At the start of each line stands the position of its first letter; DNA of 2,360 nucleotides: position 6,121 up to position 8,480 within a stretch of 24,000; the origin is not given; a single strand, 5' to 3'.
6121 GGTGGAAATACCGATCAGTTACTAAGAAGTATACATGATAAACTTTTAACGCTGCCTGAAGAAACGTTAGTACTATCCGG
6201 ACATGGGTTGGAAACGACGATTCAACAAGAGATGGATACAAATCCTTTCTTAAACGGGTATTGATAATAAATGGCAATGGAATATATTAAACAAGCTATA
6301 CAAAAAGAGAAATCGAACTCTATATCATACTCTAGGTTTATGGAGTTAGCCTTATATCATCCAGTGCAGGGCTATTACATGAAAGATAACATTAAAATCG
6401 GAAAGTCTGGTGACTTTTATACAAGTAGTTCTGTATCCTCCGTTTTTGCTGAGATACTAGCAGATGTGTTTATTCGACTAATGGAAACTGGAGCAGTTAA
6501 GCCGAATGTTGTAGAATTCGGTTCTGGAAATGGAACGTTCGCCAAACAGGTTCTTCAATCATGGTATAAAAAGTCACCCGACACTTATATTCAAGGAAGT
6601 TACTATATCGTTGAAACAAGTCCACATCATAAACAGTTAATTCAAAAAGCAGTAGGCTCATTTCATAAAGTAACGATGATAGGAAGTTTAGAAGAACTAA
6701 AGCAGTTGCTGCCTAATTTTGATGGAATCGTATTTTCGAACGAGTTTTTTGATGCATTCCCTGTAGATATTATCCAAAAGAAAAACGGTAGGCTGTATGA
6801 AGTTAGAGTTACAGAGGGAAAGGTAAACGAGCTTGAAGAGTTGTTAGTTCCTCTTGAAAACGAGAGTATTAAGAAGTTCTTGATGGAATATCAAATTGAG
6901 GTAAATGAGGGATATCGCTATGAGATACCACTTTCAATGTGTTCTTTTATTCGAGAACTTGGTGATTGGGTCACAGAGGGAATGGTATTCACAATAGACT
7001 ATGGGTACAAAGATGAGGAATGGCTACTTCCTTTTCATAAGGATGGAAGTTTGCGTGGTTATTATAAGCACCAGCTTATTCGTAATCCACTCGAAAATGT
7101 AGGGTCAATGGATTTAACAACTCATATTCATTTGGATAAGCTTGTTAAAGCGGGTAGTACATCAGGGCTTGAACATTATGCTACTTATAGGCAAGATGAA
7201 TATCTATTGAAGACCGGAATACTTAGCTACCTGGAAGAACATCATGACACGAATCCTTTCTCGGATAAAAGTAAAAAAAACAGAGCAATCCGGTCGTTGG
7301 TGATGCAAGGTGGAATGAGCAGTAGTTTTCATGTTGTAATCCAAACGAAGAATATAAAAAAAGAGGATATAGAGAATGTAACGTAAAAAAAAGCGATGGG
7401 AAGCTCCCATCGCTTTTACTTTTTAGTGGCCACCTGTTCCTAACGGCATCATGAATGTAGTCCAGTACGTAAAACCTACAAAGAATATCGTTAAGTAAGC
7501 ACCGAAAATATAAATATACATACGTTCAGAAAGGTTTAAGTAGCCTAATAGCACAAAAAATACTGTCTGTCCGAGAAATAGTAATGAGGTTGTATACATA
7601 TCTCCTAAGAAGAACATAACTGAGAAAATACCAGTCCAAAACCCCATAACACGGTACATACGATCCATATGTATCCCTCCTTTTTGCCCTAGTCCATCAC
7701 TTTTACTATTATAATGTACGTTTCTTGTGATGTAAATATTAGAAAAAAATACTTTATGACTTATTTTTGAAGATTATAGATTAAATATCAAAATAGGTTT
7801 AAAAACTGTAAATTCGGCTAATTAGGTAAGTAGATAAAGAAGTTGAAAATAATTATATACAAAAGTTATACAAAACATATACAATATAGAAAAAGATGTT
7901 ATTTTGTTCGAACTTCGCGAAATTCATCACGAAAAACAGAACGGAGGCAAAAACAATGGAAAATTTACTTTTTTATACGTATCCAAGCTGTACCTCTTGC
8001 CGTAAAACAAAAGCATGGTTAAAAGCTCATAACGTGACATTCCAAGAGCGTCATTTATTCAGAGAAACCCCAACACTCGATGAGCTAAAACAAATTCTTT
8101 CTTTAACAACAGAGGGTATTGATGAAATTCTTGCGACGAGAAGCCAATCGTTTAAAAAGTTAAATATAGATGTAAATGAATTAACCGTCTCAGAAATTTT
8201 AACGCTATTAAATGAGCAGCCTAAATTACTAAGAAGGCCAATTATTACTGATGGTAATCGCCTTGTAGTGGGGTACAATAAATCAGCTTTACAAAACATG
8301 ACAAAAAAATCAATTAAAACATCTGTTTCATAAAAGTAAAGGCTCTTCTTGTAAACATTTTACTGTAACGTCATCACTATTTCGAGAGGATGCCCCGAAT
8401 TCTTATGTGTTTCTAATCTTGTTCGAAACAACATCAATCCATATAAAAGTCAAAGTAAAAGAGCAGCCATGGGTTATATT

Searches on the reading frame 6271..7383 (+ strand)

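Call 71: search_protein_families(library=pfam, proteins=[window:6271-7383:+], max_evalue=0.001)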
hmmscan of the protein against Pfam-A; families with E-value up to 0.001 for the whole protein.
window:6271-7383:+ (371 aa): 1 family
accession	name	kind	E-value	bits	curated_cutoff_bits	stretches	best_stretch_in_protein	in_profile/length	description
PF02636.23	Methyltransf_28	-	4.8e-46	157.7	23.3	1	73-301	15-244/249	Putative S-adenosyl-L-methionine-dependent methyltransferase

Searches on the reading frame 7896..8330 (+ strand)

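Call 71: search_protein_families(library=pfam, proteins=[window:7896-8330:+], max_evalue=0.001)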
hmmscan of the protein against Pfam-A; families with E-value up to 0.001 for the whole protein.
window:7896-8330:+ (145 aa): 2 families
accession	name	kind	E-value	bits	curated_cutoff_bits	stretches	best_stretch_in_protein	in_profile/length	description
PF03960.21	ArsC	-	2.4e-25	89.1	24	1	27-133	1-77/79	ArsC family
PF00462.30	Glutaredoxin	-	1.9e-07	31.6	22.9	1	26-68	3-45/60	Glutaredoxin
